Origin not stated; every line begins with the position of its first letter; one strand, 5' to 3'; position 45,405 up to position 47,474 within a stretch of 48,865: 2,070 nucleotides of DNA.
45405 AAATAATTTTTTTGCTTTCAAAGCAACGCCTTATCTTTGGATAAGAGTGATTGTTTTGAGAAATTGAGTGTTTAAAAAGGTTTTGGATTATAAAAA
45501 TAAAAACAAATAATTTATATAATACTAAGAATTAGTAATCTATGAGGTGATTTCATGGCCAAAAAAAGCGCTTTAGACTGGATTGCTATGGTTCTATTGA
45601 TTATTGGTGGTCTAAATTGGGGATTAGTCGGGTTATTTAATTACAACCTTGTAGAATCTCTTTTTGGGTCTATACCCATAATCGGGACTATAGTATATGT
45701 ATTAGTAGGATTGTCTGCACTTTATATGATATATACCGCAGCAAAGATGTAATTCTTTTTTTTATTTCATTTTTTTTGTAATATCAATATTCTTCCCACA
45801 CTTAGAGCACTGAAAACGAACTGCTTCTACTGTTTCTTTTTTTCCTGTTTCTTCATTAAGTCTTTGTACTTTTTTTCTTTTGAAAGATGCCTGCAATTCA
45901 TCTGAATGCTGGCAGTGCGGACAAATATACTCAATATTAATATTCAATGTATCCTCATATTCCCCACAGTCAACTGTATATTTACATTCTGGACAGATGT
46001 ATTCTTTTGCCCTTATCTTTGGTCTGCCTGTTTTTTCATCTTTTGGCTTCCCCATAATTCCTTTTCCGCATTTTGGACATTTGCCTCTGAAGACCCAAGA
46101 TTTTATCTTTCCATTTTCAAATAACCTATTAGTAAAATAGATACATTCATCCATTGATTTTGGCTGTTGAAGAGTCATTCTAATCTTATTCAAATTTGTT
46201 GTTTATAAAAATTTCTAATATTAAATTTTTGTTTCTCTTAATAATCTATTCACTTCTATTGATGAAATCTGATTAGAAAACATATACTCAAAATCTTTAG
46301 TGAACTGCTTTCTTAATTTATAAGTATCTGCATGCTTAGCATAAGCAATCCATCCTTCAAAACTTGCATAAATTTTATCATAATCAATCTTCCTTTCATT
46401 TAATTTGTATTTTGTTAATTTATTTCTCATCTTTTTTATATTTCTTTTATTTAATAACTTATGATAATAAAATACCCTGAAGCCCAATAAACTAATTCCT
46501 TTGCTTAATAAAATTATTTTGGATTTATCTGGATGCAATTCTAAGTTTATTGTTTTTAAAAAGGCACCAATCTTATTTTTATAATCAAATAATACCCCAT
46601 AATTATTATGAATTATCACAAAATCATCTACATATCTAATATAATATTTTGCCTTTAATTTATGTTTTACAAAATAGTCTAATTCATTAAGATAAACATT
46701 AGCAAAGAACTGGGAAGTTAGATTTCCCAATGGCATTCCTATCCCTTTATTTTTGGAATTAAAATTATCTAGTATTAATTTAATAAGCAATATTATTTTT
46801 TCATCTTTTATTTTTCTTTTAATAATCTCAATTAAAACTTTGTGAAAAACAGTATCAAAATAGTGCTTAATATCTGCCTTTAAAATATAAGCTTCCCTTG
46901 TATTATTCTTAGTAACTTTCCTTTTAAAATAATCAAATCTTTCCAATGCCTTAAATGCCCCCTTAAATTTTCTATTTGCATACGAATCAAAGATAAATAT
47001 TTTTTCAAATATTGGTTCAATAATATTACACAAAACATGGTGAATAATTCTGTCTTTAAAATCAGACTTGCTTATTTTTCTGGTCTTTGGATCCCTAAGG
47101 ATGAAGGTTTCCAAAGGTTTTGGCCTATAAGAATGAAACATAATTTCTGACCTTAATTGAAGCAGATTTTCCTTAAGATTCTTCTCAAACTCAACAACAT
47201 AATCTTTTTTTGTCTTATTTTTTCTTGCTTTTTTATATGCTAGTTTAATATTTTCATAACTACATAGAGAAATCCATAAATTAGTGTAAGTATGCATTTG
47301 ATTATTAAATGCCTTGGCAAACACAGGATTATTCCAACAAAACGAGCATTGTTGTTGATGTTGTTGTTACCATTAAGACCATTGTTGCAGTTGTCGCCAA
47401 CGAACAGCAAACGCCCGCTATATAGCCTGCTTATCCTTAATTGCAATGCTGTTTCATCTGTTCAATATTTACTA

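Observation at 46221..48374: DGR-2: second complete DGR immediately upstream of rpl3, with an AAY-rich template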

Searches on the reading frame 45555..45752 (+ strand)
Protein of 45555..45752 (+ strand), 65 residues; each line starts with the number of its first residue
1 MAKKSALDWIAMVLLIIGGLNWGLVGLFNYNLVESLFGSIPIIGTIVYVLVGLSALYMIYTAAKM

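Call 5: search_protein_families(library=pfam, proteins=[window:45555-45752:+], max_evalue=0.01)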
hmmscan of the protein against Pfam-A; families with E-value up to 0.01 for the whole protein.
window:45555-45752:+ (65 aa): 1 family
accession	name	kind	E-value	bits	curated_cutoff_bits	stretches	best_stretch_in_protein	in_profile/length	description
PF04070.17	DUF378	-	9.6e-23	80.3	25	1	6-61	2-58/60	Domain of unknown function (DUF378)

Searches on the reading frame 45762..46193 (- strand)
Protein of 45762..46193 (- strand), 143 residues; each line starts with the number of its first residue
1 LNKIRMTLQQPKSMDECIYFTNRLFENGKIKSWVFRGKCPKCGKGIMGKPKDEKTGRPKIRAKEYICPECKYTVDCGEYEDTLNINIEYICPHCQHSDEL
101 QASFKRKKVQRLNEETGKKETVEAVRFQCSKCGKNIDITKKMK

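Call 5: search_protein_families(library=pfam, proteins=[window:45762-46193:-], max_evalue=0.01)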
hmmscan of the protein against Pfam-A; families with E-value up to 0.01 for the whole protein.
window:45762-46193:- (143 aa): 12 families
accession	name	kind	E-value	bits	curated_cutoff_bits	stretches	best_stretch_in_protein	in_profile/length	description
PF05876.18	GpA_ATPase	-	5.9e-05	23.3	25.6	1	90-141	196-238/247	Phage terminase large subunit gpA, ATPase domain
PF24441.1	DUF7560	-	0.00019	21.5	27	0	124-143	3-22/44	Family of unknown function (DUF7560)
PF10058.14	Zn_ribbon_10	-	0.0009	19.4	24.2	0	66-96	24-52/54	ER junction formation factor lunapark, zinc ribbon finger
PF25206.1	DUF7836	-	0.0019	18.4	26.7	0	38-80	9-46/59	Domain of unknown function (DUF7836)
PF07282.18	Cas12f1-like_TNB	-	0.0021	18.6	26.3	0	38-75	30-51/60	Cas12f1-like, TNB domain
PF13248.11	Zn_ribbon_3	-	0.0024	17.7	27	0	128-137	4-13/26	zinc-ribbon domain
PF25164.1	CoiA_N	-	0.003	17.5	26.3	0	59-74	11-27/50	Competence protein CoiA, N-terminal domain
PF12773.13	DZR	-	0.0039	17.7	27.3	0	39-104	1-40/45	Double zinc ribbon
PF23499.1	YnfU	-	0.0041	17.4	27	0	87-99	15-27/49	YnfU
PF18439.7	zf_UBZ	-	0.0052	16.9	25.6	0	127-141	3-17/32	Ubiquitin-Binding Zinc Finger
PF08274.17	Zn_Ribbon_YjdM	-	0.0075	16.7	30.8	0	82-96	13-27/30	PhnA Zinc-Ribbon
PF09723.15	Zn_ribbon_8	-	0.0082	16.6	34.4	0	127-142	6-21/41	Zinc ribbon domain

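Call 69: search_protein_families(library=ncbifam, proteins=[window:45762-46193:-], max_evalue=0.01)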
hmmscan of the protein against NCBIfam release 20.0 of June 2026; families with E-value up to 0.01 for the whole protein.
window:45762-46193:- (143 aa): 6 families
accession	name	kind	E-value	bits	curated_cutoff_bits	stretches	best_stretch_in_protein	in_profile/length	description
TIGR02605.1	CxxC_CxxC_SSSS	subfamily_domain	0.0011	19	31.3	0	88-106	5-23/52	FmdB family zinc ribbon protein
NF050000.1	IS1_IS1595_Zn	domain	0.0014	19.1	28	0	63-73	20-30/34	IS1/IS1595 family N-terminal zinc-binding domain-containing protein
NF011481.0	PRK14890.1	equivalog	0.0026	17.8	61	0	38-72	29-58/61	putative Zn-ribbon RNA-binding protein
NF041909.1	HVO_2753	equivalog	0.0047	16.8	80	0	122-137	22-37/59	HVO_2753 family zinc finger protein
TIGR04104.1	cxxc_20_cxxc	subfamily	0.0078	16.6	45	0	66-107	2-44/93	TIGR04104 family putative zinc finger protein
NF048018.1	IS256_N_4Cys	domain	0.0098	16.5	27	0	91-98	2-9/31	transposase-like zinc-binding domain-containing protein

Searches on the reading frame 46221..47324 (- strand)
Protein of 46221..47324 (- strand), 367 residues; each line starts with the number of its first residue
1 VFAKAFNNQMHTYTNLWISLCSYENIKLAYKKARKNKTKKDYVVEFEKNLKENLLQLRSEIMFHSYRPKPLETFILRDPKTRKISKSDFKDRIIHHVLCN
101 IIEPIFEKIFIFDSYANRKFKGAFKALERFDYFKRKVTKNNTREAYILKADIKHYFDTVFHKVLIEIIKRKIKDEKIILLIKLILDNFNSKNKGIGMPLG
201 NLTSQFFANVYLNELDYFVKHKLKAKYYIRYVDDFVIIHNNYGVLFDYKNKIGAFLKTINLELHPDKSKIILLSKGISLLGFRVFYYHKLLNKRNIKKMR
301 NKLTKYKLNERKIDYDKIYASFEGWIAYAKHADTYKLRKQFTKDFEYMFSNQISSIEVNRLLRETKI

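Call 5: search_protein_families(library=pfam, proteins=[window:46221-47324:-], max_evalue=0.01)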
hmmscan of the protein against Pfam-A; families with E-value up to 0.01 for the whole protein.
window:46221-47324:- (367 aa): 1 family
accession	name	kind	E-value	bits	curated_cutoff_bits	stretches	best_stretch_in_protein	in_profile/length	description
PF00078.32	RVT_1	-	2e-21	77.1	29.6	1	80-284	8-205/205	Reverse transcriptase (RNA-dependent DNA polymerase)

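Call 34: find_related_loci(query=window:46221-47297:-, collection=genome_contigs, flank=3000)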
Query window:46221-47297:- (358 aa) in genome_contigs; peptide patterns used: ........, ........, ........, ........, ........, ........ (x = any residue, [..] = any of these).
598 stretches matched a pattern (row limit reached: there are more); 453 encode a relative of the query (tblastn E <= 1e-3); the best 80 are kept; 80 distinct loci.
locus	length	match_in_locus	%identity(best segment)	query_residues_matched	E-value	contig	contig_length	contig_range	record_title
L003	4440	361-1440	64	1-357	3e-149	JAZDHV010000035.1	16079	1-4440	MAG: Candidatus Woesearchaeota archaeon isolate MEGAHIT-group-0.358 k141_19844272, whole genome shotgun sequence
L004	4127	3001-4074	61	1-355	2e-141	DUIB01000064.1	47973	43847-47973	MAG TPA_asm: Candidatus Woesearchaeota archaeon isolate UBA12459 contig_5571, whole genome shotgun sequence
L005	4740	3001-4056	61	6-354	4e-137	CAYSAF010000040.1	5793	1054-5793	MAG TPA_asm: Candidatus Woesearchaeota archaeon isolate binchicken_co266_186 genome assembly, contig: NODE_32150_length_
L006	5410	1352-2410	60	5-354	2e-136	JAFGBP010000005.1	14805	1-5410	MAG: Candidatus Woesearchaeota archaeon isolate Zod_Metabat.1039 k87_1656063, whole genome shotgun sequence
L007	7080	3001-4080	59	1-357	3e-136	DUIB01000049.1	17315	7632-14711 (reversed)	MAG TPA_asm: Candidatus Woesearchaeota archaeon isolate UBA12459 contig_12909, whole genome shotgun sequence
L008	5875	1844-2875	62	11-351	5e-136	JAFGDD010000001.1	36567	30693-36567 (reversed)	MAG: Candidatus Woesearchaeota archaeon isolate Zod_Metabat.1155 k87_170063, whole genome shotgun sequence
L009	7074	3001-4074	58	1-355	6e-136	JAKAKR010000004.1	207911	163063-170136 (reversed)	MAG: Nanoarchaeota archaeon isolate WY4.bin80 NODE_36_length_207911_cov_3.280339, whole genome shotgun sequence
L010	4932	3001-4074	60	1-355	1e-134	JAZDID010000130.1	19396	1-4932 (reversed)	MAG: Nanoarchaeota archaeon isolate MEGAHIT-group-0.384 k141_8399421, whole genome shotgun sequence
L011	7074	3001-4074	65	1-357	5e-134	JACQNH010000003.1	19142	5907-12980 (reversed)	MAG: Candidatus Woesearchaeota archaeon isolate NC_groundwater_1250_Ag_S-0.1um_29_154 S_p1_S3_coassembly_k141_105285, wh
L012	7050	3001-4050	58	5-351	8e-134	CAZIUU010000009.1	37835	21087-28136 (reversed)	MAG TPA_asm: uncultured Methanosarcinales archaeon isolate binchicken_co251_991 genome assembly, contig: NODE_1497_lengt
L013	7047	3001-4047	61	6-351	5e-133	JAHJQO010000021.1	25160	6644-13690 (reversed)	MAG: Nanoarchaeota archaeon isolate OS_PC_MetaG.mb.11 OS_PC_MetaG.mb.11_k141_259760, whole genome shotgun sequence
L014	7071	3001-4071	65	1-354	1e-132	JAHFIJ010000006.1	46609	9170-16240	MAG: Candidatus Woesearchaeota archaeon isolate nzgw36 NODE_462_length_46610_cov_4.064467, whole genome shotgun sequence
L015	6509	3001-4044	59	6-350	7e-131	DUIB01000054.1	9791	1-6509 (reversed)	MAG TPA_asm: Candidatus Woesearchaeota archaeon isolate UBA12459 contig_3469, whole genome shotgun sequence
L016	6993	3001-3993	61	3-330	7e-131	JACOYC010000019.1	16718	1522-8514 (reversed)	MAG: Nanobdellati archaeon isolate NC_groundwater_169_Ag_S-0.1um_45_10 S4_GD2017_2_S1_scaffold_3012, whole genome shotgu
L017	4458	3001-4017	60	6-341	4e-129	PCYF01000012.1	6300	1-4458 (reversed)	MAG: Candidatus Woesearchaeota archaeon CG10_big_fil_rev_8_21_14_0_10_32_9 CG10_8_21_14_0.10_scaffold_14317_c, whole gen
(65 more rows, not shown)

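Call 69: search_protein_families(library=ncbifam, proteins=[window:46221-47297:-], max_evalue=0.01)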
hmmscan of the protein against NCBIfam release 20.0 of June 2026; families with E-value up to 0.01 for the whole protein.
window:46221-47297:- (358 aa): 6 families
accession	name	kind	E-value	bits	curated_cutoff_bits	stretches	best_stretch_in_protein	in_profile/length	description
TIGR04416.1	group_II_RT_mat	equivalog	6.8e-44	150.4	300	1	15-336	2-341/353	group II intron reverse transcriptase/maturase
NF041747.1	Drt3a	equivalog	3.7e-17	62.8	200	1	133-319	108-302/412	antiviral reverse transcriptase Drt3a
NF038233.2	retron_St85_RT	exception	5.3e-15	55.5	235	1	132-328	85-281/289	retron St85 family RNA-directed DNA polymerase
TIGR04499.1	abortive_AbiA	subfamily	1.1e-08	34.3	250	1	119-254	129-283/615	AbiA family abortive infection protein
NF041750.1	Drt5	equivalog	1.7e-08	33.9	550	1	116-261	107-250/484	antiviral reverse transcriptase Drt5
NF041749.1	Drt4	equivalog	1.3e-05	24.4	450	1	128-265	129-270/489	antiviral reverse transcriptase Drt4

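Call 70: search_solved_structures(query=window:46221-47297:-, max_evalue=0.001)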
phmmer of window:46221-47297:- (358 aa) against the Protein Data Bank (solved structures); distinct sequences matched with E-value up to 0.001: 9.
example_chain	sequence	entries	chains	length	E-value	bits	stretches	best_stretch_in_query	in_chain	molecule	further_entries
8ub7_A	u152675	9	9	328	9.3e-44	153.2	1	5-329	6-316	Reverse transcriptase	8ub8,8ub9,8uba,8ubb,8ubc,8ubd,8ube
7uim_D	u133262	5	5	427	1.7e-20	76.7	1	5-332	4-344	Group II intron reverse transcriptase/maturase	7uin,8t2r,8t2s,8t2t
5hhj_A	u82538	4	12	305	3.1e-20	75.9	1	7-279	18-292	Retron-type reverse transcriptase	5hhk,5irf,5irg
5hhl_A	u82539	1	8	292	1.4e-19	73.7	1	5-278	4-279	Retron-type reverse transcriptase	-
6me0_C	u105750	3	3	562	5.8e-17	65.1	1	8-322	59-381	Maturase reverse transcriptase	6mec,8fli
6ar1_A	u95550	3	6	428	7.7e-15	58.1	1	47-324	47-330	GsI-IIC RT | Trt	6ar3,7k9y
5g2x_C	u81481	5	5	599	7.1e-13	51.7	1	42-218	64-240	GROUP II INTRON-ENCODED PROTEIN LTRA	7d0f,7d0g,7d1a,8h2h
7kft_D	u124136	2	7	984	1.9e-10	43.7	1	50-275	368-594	Cas6-RT-Cas1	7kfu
8bgj_A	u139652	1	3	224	4.9e-09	39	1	134-270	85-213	RNA-directed DNA polymerase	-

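Call 80: search_dna_similar(query=window:46221-47297:-, collection=phages, mode=protein, max_rows=25, rows=spread)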
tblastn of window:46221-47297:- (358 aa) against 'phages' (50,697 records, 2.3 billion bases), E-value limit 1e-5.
Records with a match: 100; places in all: 100; records where one place covers at least 80% of the query: 52.
Best place of each record, by identity: <60% 100.
By first word of the organism name: uncultured 16; Bacteriophage 15; Faecalibacterium 9; Vibrio 6; Bacteroides 6; Pseudomonas 6; CrAssphage 5; Bordetella 5; Burkholderia 4; Butyrivibrio 4; and 15 more.
By host as written in the record: - 46; Faecalibacterium prausnitzii 8; Bacillus alcalophilus CGMCC 1.3604 3; Butyrivibrio fibrisolvens DSM 3071 3; Vibrio parahaemolyticus 2; Pseudoalteromonas elyakovii HL-AS1 2; Bordetella bronchiseptica 2; Bacteroides salyersiae BG8 2; and 28 more.
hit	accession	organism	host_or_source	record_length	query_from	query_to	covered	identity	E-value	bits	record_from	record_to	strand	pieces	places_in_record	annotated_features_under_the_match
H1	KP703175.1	ANMV-1 virus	uncultured archaeon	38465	1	348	97%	39.0%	4e-42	162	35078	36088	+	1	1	reverse transcriptase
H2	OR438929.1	Pseudoalteromonas phage ACA2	Pseudoalteromonas nigrifaciens HL-AS2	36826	14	329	88%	39.4%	3e-49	182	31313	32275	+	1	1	reverse transcriptase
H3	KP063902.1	Bacillus phage BalMu-1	Bacillus alcalophilus CGMCC 1.3604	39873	1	336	94%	35.9%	6e-35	141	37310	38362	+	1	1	retron-type RNA-directed DNA polymerase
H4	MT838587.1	Bacteriophage sp.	human fecal samples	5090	1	334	93%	33.3%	2e-18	93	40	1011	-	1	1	record has no annotation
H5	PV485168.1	Vibrio phage vB-Vv-ZX4290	Vibrio vulnificus Vv4290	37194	34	328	82%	35.1%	3e-38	150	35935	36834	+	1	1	group II intron reverse transcriptase domain-containing protein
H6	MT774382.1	uncultured phage cr10_1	human feces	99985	1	338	94%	30.5%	7e-14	79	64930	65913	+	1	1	RNA binding protein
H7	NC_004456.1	Vibrio phage VHML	Vibrio harveyi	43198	14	247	65%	43.6%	1e-31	131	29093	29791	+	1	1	Reverse transcriptase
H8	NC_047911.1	Faecalibacterium phage FP_Lagaffe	Faecalibacterium prausnitzii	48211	13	336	91%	30.1%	6e-27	117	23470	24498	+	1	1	Reverse transcriptase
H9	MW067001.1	CrAssphage sp. C0521BW15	stool sample from an infant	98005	1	325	91%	29.3%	3e-14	80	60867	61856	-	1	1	none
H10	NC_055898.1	uncultured phage cr115_1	human feces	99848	1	252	70%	37.2%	5e-16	86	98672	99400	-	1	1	Reverse transcriptase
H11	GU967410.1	Lactobacillus phage LBR48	-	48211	1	326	91%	27.9%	8e-12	72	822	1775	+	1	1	putative reverse transcriptase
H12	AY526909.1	Bordetella phage BIP-1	-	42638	35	328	82%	30.8%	2e-22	104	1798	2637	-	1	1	none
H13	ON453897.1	Bacteroides phage Versailles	Bacteroides caecimuris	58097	34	317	79%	30.7%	7e-15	82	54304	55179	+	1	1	reverse transcriptase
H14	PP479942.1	Faecalibacterium phage Lelie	Faecalibacterium sp. L2-61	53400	39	345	86%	27.4%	1e-21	102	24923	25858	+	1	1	reverse transcriptase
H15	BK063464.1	Mushuvirus mushu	Oscillospiraceae sp. ER4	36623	57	339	79%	28.7%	2e-12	75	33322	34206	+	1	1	reverse transcriptase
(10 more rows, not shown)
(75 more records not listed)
